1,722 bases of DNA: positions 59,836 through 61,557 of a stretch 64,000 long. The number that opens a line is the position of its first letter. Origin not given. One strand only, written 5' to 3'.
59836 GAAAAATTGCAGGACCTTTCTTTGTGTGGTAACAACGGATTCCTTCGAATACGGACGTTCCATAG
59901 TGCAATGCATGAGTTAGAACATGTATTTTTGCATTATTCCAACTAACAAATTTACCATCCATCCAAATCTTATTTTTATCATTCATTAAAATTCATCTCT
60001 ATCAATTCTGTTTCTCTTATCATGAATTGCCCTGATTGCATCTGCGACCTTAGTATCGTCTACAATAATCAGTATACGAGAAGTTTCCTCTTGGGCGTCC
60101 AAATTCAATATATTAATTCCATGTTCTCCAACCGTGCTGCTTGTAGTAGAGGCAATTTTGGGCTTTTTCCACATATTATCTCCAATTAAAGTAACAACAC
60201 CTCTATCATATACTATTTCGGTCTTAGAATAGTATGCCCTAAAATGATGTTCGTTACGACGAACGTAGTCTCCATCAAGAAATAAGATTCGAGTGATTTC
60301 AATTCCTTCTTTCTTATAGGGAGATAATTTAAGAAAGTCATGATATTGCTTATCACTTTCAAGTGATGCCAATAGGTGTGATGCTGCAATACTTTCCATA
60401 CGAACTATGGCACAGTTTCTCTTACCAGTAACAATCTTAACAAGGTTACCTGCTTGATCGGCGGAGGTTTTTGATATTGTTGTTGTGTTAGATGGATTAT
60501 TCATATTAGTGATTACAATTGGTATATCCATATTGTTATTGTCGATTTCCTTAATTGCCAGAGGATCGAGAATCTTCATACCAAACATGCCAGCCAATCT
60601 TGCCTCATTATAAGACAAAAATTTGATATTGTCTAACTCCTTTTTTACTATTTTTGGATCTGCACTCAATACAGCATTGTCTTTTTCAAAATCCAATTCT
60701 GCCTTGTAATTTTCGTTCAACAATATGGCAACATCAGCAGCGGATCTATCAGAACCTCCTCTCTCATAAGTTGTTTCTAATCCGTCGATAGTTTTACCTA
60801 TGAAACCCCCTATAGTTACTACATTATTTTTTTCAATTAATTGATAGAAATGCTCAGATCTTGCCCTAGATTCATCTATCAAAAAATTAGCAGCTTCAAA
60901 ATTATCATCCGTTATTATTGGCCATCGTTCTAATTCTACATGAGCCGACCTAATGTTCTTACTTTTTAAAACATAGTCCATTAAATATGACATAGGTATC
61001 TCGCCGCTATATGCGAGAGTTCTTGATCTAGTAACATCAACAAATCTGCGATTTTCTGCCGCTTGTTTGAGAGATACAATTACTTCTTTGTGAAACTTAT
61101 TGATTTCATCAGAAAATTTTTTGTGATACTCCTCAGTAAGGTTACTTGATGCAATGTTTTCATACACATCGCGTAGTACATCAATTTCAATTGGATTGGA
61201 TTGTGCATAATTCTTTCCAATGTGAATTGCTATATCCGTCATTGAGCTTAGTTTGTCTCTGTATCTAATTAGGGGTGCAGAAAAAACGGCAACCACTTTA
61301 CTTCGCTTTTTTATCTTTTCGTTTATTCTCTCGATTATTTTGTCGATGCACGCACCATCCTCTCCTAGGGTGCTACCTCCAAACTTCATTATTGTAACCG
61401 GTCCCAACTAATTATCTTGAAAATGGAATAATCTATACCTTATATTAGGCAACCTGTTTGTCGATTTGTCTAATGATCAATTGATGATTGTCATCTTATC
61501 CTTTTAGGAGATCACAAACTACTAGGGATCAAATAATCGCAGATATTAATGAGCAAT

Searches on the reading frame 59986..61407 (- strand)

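Call 74: search_protein_families(library=pfam, proteins=[window:59986-61407:-], max_evalue=0.00001)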
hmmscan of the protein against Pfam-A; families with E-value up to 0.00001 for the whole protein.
window:59986-61407:- (473 aa): 2 families
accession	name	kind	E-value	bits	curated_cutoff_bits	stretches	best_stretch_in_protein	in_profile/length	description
PF00696.33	AA_kinase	-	9.8e-23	81.5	24.9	1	4-301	2-234/234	Amino acid kinase family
PF22468.2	ACT_9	-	2.8e-08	33.9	27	1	405-463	1-59/61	ACT domain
